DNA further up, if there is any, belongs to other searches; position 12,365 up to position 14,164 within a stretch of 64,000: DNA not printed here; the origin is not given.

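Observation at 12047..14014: Radical SAM/SPASM maturase with a 68-aa leader-GG-core peptide ending in a hepta-proline tail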

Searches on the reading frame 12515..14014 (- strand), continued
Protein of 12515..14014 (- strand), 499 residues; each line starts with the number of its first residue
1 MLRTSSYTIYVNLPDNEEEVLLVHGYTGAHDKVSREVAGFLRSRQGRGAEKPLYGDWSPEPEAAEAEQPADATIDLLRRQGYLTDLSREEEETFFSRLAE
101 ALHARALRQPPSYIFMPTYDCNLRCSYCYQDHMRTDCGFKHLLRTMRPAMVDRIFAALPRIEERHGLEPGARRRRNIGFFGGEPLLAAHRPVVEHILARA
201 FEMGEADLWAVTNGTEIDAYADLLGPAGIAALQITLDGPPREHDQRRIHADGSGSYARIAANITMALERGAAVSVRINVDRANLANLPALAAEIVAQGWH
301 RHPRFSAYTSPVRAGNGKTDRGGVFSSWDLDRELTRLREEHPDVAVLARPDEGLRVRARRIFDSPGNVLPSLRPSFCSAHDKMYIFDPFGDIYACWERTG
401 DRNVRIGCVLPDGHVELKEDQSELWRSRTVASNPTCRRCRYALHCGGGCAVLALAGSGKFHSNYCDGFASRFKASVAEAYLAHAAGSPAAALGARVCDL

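Call 18: search_solved_structures(query=window:12515-14014:-, max_evalue=0.001, show_alignments=2)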
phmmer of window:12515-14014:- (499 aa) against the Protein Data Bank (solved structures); distinct sequences matched with E-value up to 0.001: 2.
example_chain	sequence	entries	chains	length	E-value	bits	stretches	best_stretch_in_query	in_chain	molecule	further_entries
5wgg_A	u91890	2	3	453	2.4e-12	49.6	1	118-457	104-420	Radical SAM domain protein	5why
9gm3_A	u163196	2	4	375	7.4e-07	31.4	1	119-263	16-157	ChlB radical SAM domain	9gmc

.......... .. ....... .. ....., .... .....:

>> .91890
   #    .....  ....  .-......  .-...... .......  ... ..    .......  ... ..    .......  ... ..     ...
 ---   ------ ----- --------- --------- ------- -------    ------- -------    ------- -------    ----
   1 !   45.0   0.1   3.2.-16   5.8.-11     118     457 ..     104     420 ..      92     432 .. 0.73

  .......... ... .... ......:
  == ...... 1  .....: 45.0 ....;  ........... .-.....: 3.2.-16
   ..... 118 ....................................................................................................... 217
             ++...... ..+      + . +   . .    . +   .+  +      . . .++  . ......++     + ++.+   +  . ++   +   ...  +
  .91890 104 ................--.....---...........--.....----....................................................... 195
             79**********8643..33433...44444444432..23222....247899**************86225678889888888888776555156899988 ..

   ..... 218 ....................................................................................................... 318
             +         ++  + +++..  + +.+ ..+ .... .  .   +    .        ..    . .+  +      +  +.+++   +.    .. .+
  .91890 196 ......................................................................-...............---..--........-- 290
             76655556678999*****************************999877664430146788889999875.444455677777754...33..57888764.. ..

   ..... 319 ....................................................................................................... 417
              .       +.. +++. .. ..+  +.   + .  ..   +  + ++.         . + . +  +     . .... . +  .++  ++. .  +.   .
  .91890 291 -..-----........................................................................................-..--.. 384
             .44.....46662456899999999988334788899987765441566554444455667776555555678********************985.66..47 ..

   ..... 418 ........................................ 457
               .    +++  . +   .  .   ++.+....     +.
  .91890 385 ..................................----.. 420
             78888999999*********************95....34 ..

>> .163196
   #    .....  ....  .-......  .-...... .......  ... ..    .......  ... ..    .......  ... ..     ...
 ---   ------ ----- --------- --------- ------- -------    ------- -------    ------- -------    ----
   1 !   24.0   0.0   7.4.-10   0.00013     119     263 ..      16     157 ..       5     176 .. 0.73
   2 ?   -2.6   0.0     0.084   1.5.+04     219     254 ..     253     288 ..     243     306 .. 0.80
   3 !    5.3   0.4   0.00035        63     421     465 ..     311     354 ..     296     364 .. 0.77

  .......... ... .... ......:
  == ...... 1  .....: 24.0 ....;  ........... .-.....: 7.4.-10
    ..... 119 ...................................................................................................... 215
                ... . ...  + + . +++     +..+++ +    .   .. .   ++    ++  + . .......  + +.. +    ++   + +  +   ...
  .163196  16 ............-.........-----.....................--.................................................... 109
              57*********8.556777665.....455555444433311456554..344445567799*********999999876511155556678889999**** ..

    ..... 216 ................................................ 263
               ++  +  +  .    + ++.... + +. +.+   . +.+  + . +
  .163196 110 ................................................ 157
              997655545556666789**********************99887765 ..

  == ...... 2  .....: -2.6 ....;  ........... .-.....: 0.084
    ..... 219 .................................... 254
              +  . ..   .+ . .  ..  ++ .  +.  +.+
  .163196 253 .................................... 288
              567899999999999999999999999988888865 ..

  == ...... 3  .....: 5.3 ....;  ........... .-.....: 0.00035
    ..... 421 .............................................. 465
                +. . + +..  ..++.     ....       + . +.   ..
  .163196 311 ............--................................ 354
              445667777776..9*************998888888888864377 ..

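Call 37: find_homologous_proteins(query=L023:6001-7500:+, max_evalue=1e-30)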
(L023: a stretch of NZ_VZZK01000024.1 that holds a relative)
Query L023:6001-7500:+ (499 aa): 1246 proteins with E <= 1e-30 among 8000 candidates; the best 120 are listed.
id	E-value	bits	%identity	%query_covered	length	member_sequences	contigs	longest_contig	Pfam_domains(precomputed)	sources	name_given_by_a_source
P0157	1.6e-235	801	67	100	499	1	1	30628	PF04055.28,PF13353.12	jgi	-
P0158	1.8e-231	787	66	100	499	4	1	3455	PF04055.28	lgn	-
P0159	2.5e-230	783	67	100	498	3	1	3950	PF04055.28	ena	-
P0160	2.2e-226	770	66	100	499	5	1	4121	PF04055.28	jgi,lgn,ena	-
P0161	3.5e-225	766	65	100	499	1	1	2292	PF04055.28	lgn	-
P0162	2.2e-223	761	65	100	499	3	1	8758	PF04055.28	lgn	-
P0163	6.6e-221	752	64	100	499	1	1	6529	PF04055.28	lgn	-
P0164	3.1e-214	730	100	64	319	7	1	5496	-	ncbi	ncbi:radical SAM protein, partial [Methylobacterium soli]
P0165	8.9e-199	679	60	100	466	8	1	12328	PF04055.28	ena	-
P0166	4.0e-190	651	58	100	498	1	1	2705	PF04055.28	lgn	-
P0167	8.3e-188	643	56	100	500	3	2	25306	PF04055.28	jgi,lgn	jgi:uncharacterized protein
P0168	3.1e-187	641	57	100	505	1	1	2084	PF04055.28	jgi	jgi:uncharacterized protein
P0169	9.4e-186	636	57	100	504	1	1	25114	PF04055.28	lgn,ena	-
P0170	1.7e-183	629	55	100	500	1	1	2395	PF04055.28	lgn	-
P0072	1.5e-182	626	55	100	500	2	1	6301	PF04055.28,PF13353.12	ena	-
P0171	9.9e-182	623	55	100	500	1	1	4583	PF04055.28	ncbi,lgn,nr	ncbi:MAG TPA: radical SAM protein [Pyrinomonadaceae bacterium]|nr:radical SAM protein [Pyrinomonadac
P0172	1.9e-178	612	54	100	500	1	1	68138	PF04055.28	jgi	jgi:uncharacterized protein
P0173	2.3e-178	612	54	100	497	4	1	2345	PF04055.28,PF13353.12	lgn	-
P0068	2.5e-177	609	56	100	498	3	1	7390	PF04055.28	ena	-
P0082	3.8e-177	608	56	100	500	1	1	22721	PF04055.28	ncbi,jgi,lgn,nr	ncbi:MAG: radical SAM protein [Acidobacteria bacterium]|nr:MAG: radical SAM protein [Acidobacteriota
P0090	4.1e-177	608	55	100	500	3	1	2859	PF04055.28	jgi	jgi:uncharacterized protein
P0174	1.4e-176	606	53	100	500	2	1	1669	PF04055.28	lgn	-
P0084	1.8e-176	606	55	100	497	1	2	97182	PF04055.28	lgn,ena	-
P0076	1.8e-176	606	54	100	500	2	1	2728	PF04055.28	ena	-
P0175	4.2e-176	605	55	100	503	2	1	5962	PF04055.28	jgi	jgi:uncharacterized protein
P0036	4.7e-176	604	55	100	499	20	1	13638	PF04055.28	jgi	jgi:uncharacterized protein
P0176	1.0e-175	603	55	100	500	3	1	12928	PF04055.28,PF13353.12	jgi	jgi:uncharacterized protein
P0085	1.9e-175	602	54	100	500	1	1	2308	PF04055.28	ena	-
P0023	3.0e-175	602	55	100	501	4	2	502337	PF04055.28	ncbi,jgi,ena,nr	ncbi:MAG TPA: radical SAM protein [Thermoanaerobaculia bacterium]|jgi:uncharacterized protein|nr:rad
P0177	4.1e-175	601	53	100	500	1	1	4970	PF04055.28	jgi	jgi:uncharacterized protein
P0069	5.1e-175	601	54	100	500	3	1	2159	PF04055.28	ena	-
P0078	1.6e-174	599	53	100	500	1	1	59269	PF04055.28,PF13353.12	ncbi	-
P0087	1.9e-174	599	54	100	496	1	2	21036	PF04055.28,PF13353.12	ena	-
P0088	3.9e-174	598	54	100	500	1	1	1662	PF04055.28,PF13353.12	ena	-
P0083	8.1e-174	597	54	100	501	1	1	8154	PF04055.28,PF13353.12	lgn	-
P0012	8.6e-174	597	54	100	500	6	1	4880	PF04055.28,PF13353.12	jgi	jgi:uncharacterized protein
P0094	8.6e-174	597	54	100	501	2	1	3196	PF04055.28,PF13353.12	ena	-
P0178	1.2e-173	597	53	100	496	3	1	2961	PF04055.28,PF13353.12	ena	-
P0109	8.8e-173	594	52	100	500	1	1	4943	PF04055.28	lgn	-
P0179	8.9e-173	594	53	100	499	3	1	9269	PF04055.28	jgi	jgi:uncharacterized protein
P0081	1.5e-172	593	53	99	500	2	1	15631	PF04055.28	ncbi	-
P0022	2.4e-172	592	53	100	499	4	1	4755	PF04055.28,PF13353.12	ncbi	-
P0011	2.7e-172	592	54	100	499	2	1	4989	PF04055.28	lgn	-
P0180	3.1e-172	592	54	96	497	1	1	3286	PF04055.28,PF13353.12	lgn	-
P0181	4.4e-172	591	52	100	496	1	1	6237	PF04055.28,PF13353.12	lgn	-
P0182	1.0e-171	590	53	100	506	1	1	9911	PF04055.28,PF13353.12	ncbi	-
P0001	1.2e-171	590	54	100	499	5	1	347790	PF04055.28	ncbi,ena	-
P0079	1.7e-171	589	54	100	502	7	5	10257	PF04055.28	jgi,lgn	jgi:uncharacterized protein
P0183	4.9e-171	588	53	100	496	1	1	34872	PF04055.28,PF13353.12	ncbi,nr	ncbi:MAG TPA: radical SAM protein [Roseiflexaceae bacterium]|nr:radical SAM protein [Roseiflexaceae 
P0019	5.3e-171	588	53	100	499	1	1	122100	PF04055.28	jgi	jgi:uncharacterized protein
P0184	6.4e-171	588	52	100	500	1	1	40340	PF04055.28,PF13353.12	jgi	jgi:uncharacterized protein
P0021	6.4e-171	588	53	100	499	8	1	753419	PF04055.28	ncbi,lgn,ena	-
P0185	8.9e-171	587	53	100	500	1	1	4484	PF04055.28,PF13353.12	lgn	-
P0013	1.2e-170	587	52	100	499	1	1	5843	PF04055.28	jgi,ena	jgi:uncharacterized protein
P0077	1.3e-170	587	53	100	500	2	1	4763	PF04055.28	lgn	-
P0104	1.3e-170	587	53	100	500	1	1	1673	PF04055.28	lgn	-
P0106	1.4e-170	586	53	100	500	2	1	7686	PF04055.28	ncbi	ncbi:MAG: radical SAM protein [Acidobacteriota bacterium]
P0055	1.5e-170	586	53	100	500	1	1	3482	PF04055.28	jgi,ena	jgi:uncharacterized protein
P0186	1.5e-170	586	53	100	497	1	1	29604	PF04055.28,PF13353.12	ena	-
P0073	1.5e-170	586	52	100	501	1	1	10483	PF04055.28,PF13353.12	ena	-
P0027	2.4e-170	586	53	100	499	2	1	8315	PF04055.28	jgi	jgi:uncharacterized protein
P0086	2.4e-170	586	53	100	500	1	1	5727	PF04055.28,PF13353.12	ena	-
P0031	3.1e-170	585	52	100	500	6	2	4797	PF04055.28,PF13353.12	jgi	jgi:uncharacterized protein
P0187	4.7e-170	585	51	100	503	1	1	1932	PF04055.28,PF13353.12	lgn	-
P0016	1.4e-169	583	52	100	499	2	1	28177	PF04055.28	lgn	-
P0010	1.7e-169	583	53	100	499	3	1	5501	PF04055.28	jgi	-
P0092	2.6e-169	582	52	100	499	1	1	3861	PF04055.28,PF13353.12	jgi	-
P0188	2.7e-169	582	52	100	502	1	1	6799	PF04055.28,PF13353.12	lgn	-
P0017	3.1e-169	582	53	100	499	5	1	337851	PF04055.28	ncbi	ncbi:MAG: radical SAM protein [Thermoanaerobaculia bacterium]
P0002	3.9e-169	582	52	100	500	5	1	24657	PF04055.28,PF13353.12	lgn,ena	-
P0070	4.5e-169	581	53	100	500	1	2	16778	PF04055.28,PF13353.12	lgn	-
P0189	4.8e-169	581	52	100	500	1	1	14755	PF04055.28,PF13353.12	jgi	jgi:uncharacterized protein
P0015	4.8e-169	581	52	100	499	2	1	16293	PF04055.28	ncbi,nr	ncbi:MAG TPA: radical SAM protein [Thermoanaerobaculia bacterium]|nr:radical SAM protein [Thermoanae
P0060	5.2e-169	581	53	100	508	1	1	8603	PF04055.28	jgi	jgi:uncharacterized protein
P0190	7.4e-169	581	53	100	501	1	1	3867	PF04055.28,PF13353.12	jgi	jgi:uncharacterized protein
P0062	7.8e-169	581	53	100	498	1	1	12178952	PF04055.28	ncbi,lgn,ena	-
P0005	1.8e-168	579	52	100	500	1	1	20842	PF04055.28,PF13353.12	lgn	-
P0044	2.2e-168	579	54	100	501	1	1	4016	PF04055.28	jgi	jgi:uncharacterized protein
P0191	2.3e-168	579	54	97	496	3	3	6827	PF04055.28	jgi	jgi:uncharacterized protein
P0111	2.7e-168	579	51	100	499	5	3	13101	PF04055.28,PF13353.12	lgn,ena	-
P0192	2.8e-168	579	51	100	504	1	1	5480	PF04055.28,PF13353.12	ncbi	-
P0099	2.8e-168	579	51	100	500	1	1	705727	PF04055.28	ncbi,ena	-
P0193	2.9e-168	579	52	100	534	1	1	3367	PF04055.28,PF13353.12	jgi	jgi:uncharacterized protein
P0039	3.2e-168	579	53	100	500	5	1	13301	PF04055.28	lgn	-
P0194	3.3e-168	579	53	97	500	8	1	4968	PF04055.28,PF13353.12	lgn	-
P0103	3.6e-168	578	53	100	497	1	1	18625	PF04055.28,PF13353.12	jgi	jgi:uncharacterized protein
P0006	3.6e-168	578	53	100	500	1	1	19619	PF04055.28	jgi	jgi:uncharacterized protein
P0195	3.6e-168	578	51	100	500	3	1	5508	PF04055.28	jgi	jgi:uncharacterized protein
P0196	3.8e-168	578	52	100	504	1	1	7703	PF04055.28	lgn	-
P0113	3.8e-168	578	53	100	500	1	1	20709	PF04055.28,PF13353.12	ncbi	-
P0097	4.1e-168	578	52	100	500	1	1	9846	PF04055.28,PF13353.12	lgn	-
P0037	4.8e-168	578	52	100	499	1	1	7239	PF04055.28,PF13353.12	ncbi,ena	-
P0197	4.9e-168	578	52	100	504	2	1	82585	PF04055.28,PF13353.12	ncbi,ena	ncbi:MAG TPA: SPASM domain-containing protein [Longimicrobium sp.]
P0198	5.5e-168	578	51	98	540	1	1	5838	PF04055.28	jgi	jgi:uncharacterized protein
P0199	6.0e-168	578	54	96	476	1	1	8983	PF04055.28,PF13353.12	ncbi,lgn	-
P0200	7.4e-168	577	53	100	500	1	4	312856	PF04055.28,PF13353.12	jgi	jgi:uncharacterized protein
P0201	8.6e-168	577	51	100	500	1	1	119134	PF04055.28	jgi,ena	jgi:uncharacterized protein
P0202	9.1e-168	577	51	100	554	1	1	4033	PF04055.28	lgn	-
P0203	1.1e-167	577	51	100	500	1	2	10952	PF04055.28,PF13353.12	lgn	-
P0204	1.3e-167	577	53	100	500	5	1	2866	PF04055.28,PF13353.12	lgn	-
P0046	1.5e-167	576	52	100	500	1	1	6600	PF04055.28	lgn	-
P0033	1.7e-167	576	53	99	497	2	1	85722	PF04055.28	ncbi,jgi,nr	ncbi:MAG TPA: SPASM domain-containing protein [Thermoanaerobaculia bacterium]|nr:SPASM domain-contai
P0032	2.3e-167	576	53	100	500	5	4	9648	PF04055.28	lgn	-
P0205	2.4e-167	576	53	96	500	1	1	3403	PF04055.28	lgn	-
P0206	2.6e-167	576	51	100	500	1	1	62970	PF04055.28,PF13353.12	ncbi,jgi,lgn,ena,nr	ncbi:MAG TPA: radical SAM protein [Thermoanaerobaculia bacterium]|nr:radical SAM protein [Thermoanae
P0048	2.8e-167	575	52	100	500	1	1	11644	PF04055.28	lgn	-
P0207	3.5e-167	575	52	100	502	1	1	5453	PF04055.28,PF13353.12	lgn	-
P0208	3.7e-167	575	51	100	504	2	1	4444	PF04055.28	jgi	jgi:uncharacterized protein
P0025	4.3e-167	575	51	100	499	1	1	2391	PF04055.28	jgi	-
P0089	4.5e-167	575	52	100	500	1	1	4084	PF04055.28,PF13353.12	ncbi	-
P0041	4.9e-167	575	52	100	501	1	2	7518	PF04055.28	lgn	-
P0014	5.4e-167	575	51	100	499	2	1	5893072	PF04055.28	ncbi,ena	-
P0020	6.1e-167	574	51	100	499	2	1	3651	PF04055.28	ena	-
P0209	6.4e-167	574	51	100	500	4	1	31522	PF04055.28,PF13353.12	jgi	jgi:uncharacterized protein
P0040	7.7e-167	574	52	100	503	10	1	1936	PF04055.28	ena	-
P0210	1.2e-166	573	51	100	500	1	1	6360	PF04055.28,PF13353.12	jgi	jgi:uncharacterized protein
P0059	1.3e-166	573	53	100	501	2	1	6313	PF04055.28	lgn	-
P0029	1.6e-166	573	53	100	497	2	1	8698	PF04055.28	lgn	-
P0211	1.6e-166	573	51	94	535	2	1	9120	PF04055.28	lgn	-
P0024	1.8e-166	573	53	100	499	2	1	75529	PF04055.28,PF13353.12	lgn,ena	-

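Call 38: predict_structure(alignment_id=A2)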
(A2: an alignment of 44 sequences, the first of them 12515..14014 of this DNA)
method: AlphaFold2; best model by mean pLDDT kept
length: 499 residues; sequences in the alignment: 44
mean_pLDDT: 81.3   pTM: 0.82
mean pLDDT of the five models: 81.3, 80.1, 79.3, 76.9, 76.4
residues with pLDDT >= 90: 185; 70-90: 225; 50-70: 57; < 50: 32
segments of 3 or more residues with pLDDT < 50: 49-62, 448-463
pLDDT, mean of each block of 10 residues (from residue 1): 88 87 86 91 69 38 68 92 91 85 79 88 73 73 88 93 84 87 89 96 92 94 95 93 88 91 98 93 95 96 91 69 80 89 90 81 67 63 85 76 84 84 72 75 63 39 57 83 81 56
secondary structure, 60 per line:
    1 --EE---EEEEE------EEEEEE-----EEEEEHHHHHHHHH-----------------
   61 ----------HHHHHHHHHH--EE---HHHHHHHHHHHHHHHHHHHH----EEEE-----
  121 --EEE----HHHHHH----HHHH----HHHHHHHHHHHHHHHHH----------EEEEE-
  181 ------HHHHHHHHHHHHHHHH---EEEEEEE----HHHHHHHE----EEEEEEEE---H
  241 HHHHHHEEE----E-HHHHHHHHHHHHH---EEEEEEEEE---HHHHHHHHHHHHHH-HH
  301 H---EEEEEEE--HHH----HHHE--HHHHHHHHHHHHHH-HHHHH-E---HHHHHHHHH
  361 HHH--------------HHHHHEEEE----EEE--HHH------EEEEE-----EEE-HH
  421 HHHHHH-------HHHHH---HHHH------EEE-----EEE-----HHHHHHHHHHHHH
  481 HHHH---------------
elements in order: E8-12 E19-24 E30-34 H35-43 H71-80 H88-107 E112-115 E123-125 H130-135 H140-143 H148-164 E175-179 H187-202 E206-212 H217-223 E229-236 H240-246 E247-249 H256-268 E272-280 H284-297 E305-311 H327-340 H342-346 H352-363 H378-382 E383-386 E391-393 E405-409 E415-417 H419-426 H434-438 H442-445 E452-454 E460-462 H468-484

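Call 40: find_encoding_contigs(protein=P0157, flank=4000, max_places=2)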
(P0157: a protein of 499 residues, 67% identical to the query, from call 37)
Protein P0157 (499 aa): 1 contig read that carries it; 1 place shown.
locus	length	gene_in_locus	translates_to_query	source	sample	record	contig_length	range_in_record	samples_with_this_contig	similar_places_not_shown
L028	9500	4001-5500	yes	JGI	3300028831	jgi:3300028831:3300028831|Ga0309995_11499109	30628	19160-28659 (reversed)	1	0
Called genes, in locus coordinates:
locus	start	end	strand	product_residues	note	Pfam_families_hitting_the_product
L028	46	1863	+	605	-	PF04389:Peptidase_M28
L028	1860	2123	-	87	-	PF01312:Bac_export_2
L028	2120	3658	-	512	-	PF02120:Flg_hook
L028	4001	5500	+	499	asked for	PF04055:Radical_SAM, PF13353:Fer4_12 (faint)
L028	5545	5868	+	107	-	-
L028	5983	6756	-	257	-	PF07542:ATP12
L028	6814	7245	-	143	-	PF20587:DUF6789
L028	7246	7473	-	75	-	PF09954:DUF2188 (faint)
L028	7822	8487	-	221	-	PF00702:Hydrolase, PF12710:HAD, PF13419:HAD_2, PF13242:Hydrolase_like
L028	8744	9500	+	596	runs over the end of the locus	PF14691:Fer4_20, PF07992:Pyr_redox_2, PF13738:Pyr_redox_3 (faint), PF12838:Fer4_7, PF00037:Fer4 (weak)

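Call 42: find_encoding_contigs(protein=P0165, flank=3000, max_places=2)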
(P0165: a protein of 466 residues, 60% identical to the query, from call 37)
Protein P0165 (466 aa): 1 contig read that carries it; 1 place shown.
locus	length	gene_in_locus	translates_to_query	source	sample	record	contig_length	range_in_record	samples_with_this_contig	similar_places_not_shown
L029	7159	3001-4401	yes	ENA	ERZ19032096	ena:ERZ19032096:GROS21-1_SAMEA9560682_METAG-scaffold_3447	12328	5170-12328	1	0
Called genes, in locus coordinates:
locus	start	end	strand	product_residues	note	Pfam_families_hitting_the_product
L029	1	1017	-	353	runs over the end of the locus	PF01018:GTP1_OBG, PF03308:MeaB (faint), PF01926:MMR_HSR1, PF02421:FeoB_N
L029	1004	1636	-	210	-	PF13302:Acetyltransf_3, PF00583:Acetyltransf_1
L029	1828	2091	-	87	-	PF01016:Ribosomal_L27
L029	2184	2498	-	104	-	PF00829:Ribosomal_L21p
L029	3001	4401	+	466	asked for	PF04055:Radical_SAM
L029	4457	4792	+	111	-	-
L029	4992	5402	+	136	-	PF00797:Acetyltransf_2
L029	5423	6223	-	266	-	PF04250:DUF429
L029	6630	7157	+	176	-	?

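Call 43: find_encoding_contigs(protein=P0167, flank=3000, max_places=2)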
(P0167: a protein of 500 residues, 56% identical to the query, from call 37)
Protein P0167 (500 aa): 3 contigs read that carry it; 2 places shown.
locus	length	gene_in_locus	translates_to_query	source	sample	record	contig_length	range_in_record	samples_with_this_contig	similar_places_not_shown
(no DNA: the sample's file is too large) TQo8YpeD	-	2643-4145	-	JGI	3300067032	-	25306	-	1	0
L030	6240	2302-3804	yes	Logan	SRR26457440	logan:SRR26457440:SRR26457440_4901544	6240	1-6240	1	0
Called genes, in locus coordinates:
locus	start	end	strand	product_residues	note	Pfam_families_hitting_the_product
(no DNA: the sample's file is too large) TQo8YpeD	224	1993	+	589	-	PF22778:VCPO_2nd (faint)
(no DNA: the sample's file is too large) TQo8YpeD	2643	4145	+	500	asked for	PF04055:Radical_SAM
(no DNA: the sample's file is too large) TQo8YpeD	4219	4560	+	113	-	-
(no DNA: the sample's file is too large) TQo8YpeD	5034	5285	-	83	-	-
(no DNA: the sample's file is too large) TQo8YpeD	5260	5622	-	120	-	-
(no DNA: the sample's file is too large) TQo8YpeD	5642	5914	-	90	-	PF11746:DUF3303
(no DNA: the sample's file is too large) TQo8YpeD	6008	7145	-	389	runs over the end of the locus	PF00144:Beta-lactamase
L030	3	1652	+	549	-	?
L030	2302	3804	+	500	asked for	PF04055:Radical_SAM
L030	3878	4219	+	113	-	-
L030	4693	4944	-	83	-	-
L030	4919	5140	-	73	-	-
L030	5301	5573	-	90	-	PF11746:DUF3303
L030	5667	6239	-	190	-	?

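Call 44: find_encoding_contigs(protein=P0183, flank=3000, max_places=2)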
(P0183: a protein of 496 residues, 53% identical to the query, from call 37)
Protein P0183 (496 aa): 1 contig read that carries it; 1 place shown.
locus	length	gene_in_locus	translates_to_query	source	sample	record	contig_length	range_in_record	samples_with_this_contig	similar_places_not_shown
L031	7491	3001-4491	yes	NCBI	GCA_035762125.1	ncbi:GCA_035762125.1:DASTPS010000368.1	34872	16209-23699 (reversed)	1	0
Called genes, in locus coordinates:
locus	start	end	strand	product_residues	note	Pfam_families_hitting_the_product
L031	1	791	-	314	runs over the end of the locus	PF13524:Glyco_trans_1_2 (weak), PF13692:Glyco_trans_1_4, PF00534:Glycos_transf_1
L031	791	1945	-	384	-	PF01075:Glyco_transf_9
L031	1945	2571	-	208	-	PF08645:PNK3P (weak), PF00702:Hydrolase (weak), PF13419:HAD_2 (weak), PF13242:Hydrolase_like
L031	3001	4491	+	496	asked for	PF04055:Radical_SAM, PF13353:Fer4_12 (weak)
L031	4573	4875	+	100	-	-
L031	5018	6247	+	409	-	-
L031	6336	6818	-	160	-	PF00293:NUDIX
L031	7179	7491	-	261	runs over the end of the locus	PF00590:TP_methylase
